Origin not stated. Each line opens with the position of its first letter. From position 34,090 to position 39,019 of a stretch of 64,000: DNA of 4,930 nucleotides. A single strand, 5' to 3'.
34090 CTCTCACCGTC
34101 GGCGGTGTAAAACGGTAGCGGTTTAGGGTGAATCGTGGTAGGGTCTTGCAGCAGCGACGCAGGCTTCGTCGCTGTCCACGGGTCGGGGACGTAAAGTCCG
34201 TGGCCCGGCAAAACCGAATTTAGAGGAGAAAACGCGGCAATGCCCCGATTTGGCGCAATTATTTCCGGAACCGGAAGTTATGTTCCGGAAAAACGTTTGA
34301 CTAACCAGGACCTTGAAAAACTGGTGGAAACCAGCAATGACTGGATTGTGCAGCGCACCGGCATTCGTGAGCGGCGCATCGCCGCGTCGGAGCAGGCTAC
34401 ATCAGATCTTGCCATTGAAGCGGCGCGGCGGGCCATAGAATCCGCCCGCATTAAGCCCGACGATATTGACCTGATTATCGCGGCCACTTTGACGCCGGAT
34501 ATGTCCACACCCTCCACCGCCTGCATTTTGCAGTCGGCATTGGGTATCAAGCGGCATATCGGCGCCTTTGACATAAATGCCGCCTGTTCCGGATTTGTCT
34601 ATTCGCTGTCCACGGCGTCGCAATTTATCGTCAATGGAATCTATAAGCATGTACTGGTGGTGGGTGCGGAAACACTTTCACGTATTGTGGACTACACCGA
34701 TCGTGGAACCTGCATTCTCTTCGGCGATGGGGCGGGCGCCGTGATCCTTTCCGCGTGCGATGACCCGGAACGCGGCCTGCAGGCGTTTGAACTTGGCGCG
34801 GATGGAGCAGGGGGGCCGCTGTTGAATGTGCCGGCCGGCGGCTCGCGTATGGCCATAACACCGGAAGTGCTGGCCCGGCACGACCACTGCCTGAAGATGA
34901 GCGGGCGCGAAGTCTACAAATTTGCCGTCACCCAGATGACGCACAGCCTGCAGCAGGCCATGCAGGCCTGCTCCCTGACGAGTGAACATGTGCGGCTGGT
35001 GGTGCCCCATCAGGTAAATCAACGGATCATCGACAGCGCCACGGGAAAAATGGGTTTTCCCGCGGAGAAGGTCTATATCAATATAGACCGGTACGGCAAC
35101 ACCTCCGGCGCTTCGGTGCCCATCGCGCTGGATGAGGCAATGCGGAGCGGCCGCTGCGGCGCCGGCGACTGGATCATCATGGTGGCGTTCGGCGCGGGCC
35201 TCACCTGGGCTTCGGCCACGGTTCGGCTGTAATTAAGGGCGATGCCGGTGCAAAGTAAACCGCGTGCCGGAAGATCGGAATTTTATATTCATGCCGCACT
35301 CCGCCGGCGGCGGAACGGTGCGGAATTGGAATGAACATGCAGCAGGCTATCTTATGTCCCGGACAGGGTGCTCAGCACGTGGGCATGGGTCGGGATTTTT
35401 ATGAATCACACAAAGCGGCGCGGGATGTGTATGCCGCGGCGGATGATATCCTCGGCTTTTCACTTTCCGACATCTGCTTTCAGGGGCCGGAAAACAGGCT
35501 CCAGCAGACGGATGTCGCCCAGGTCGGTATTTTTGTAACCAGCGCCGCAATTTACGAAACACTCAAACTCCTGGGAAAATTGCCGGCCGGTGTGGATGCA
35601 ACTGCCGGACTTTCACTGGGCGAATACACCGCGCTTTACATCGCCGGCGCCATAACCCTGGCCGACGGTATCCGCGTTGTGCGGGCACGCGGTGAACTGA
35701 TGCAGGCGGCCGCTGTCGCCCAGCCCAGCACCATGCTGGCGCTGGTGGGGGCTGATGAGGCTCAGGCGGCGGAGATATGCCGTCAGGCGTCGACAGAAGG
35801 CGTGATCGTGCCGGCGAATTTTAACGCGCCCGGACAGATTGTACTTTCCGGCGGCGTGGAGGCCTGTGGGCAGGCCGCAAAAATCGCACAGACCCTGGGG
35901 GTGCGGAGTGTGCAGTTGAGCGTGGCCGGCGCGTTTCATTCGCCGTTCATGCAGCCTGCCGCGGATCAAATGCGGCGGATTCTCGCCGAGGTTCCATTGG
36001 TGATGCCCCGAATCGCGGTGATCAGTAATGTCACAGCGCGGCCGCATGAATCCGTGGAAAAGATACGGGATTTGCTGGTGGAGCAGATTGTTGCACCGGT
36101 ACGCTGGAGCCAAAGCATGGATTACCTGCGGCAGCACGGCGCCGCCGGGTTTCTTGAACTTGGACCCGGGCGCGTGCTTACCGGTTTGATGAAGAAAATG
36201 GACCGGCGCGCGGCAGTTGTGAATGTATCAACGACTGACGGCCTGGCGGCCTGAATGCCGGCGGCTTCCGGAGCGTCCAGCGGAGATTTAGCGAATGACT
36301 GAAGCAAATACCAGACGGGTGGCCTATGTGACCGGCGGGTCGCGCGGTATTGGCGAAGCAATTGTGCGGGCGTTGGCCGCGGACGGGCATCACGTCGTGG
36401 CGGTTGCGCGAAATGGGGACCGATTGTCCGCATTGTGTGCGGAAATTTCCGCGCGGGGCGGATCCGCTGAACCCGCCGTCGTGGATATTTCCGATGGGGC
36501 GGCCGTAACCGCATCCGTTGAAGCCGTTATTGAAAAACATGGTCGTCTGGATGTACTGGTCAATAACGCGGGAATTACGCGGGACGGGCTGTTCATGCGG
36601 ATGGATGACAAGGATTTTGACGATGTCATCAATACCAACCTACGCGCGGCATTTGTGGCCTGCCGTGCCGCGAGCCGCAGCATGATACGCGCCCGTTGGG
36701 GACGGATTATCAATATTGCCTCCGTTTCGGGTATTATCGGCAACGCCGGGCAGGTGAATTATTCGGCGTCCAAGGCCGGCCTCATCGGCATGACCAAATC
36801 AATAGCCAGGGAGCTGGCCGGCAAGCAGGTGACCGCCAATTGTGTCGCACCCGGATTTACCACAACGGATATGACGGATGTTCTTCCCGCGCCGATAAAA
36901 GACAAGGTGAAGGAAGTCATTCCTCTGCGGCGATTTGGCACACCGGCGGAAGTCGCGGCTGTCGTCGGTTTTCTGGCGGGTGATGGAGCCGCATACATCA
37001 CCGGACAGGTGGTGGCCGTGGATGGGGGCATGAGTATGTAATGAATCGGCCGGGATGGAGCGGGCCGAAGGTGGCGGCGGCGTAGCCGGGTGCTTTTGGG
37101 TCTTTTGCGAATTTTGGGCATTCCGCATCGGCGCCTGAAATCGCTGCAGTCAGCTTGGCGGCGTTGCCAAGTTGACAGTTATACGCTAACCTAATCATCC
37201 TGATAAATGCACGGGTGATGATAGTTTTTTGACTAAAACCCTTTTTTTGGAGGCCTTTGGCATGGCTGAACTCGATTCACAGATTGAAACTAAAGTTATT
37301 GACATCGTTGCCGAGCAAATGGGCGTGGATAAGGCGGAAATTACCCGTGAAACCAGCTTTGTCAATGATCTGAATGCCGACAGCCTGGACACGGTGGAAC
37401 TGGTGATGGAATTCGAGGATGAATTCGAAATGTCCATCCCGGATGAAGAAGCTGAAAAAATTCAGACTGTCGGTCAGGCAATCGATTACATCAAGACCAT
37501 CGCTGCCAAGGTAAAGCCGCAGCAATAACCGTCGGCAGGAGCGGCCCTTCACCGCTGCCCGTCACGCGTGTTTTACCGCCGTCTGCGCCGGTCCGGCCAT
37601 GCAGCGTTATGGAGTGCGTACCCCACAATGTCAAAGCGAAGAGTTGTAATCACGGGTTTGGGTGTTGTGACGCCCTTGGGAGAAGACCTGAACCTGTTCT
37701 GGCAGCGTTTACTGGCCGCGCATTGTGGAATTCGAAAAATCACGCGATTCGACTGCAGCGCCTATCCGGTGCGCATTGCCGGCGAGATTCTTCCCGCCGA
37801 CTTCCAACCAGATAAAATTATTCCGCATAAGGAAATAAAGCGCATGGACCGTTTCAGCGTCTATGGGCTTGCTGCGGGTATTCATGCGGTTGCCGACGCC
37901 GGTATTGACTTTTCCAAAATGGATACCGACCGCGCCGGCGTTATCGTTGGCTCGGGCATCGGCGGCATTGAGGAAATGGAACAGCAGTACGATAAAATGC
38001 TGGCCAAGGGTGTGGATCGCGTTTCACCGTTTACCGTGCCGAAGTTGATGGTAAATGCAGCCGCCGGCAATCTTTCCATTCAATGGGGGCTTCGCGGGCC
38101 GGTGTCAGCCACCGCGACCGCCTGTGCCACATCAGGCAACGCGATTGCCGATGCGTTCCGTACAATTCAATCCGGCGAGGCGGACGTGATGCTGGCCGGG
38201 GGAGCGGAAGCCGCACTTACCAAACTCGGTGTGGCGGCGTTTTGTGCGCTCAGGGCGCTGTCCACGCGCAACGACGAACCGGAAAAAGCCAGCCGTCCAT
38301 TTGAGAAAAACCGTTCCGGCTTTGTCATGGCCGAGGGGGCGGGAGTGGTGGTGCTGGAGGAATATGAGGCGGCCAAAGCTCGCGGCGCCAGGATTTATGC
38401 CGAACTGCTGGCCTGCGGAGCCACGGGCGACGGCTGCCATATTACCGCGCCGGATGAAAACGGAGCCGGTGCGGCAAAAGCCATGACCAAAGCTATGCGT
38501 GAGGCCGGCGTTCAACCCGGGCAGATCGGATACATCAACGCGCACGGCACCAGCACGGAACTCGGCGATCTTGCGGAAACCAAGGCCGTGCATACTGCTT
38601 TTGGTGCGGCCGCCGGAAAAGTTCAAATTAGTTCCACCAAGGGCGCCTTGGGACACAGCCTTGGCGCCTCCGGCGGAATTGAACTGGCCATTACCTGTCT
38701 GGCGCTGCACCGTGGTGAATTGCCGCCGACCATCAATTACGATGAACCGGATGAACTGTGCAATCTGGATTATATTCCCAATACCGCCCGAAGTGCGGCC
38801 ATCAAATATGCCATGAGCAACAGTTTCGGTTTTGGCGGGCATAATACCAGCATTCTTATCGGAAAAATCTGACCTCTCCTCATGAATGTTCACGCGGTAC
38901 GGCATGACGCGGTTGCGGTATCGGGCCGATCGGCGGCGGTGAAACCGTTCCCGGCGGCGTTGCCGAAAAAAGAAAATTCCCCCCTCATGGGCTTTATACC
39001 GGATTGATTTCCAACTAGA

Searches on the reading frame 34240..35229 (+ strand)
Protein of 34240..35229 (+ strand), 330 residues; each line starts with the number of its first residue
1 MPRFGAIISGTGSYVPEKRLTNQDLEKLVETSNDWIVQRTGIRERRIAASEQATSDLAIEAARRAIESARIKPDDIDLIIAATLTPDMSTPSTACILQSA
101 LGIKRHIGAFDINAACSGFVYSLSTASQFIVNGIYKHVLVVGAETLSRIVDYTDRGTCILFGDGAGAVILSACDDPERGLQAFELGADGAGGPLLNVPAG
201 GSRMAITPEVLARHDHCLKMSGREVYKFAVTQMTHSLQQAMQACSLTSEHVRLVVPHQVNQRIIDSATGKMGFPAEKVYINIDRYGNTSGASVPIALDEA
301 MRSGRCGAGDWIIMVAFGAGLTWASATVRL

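Call 27: search_protein_families(library=pfam, proteins=[window:34240-35229:+], max_evalue=0.00001)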
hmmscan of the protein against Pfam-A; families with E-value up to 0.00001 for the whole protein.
window:34240-35229:+ (330 aa): 4 families
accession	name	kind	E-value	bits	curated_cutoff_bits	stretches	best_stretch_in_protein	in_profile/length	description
PF08545.16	ACP_syn_III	-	9.1e-33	112.4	24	1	110-189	1-80/80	3-Oxoacyl-[acyl-carrier-protein (ACP)] synthase III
PF08541.16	ACP_syn_III_C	-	9.6e-33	112.7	26.6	1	242-329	2-89/90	3-Oxoacyl-[acyl-carrier-protein (ACP)] synthase III C terminal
PF00108.29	Thiolase_N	-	8.6e-12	45.4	26.4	1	38-149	7-118/260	Thiolase, N-terminal domain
PF07451.17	SpoVAD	-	8.2e-07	28.5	22.1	0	50-141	47-131/329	Stage V sporulation protein AD (SpoVAD)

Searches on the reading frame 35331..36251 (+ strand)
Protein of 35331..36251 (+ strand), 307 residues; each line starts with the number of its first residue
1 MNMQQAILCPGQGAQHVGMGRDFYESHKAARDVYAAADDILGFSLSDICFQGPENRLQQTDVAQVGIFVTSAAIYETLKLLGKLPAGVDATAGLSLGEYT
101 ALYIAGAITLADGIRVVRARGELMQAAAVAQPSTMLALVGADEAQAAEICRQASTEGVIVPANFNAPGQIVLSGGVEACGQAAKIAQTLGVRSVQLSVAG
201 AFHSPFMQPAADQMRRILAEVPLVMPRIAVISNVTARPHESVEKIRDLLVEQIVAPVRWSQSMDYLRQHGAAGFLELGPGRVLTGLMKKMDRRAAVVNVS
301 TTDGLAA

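Call 27: search_protein_families(library=pfam, proteins=[window:35331-36251:+], max_evalue=0.00001)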
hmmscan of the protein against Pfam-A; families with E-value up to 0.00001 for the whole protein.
window:35331-36251:+ (307 aa): 1 family
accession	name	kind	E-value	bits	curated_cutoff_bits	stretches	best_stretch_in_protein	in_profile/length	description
PF00698.26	Acyl_transf_1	-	2.3e-41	142.7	32.7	1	8-289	3-277/319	Acyl transferase domain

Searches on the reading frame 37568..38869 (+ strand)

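Call 27: search_protein_families(library=pfam, proteins=[window:37568-38869:+], max_evalue=0.00001)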
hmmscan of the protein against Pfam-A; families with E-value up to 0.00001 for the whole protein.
window:37568-38869:+ (434 aa): 2 families
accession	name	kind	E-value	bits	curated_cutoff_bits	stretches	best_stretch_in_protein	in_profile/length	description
PF00109.32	ketoacyl-synt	-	1.6e-59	202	20.8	1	24-269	2-252/252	Beta-ketoacyl synthase, N-terminal domain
PF02801.28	Ketoacyl-synt_C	-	3.6e-37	127.4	20.8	1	277-391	1-118/119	Beta-ketoacyl synthase, C-terminal domain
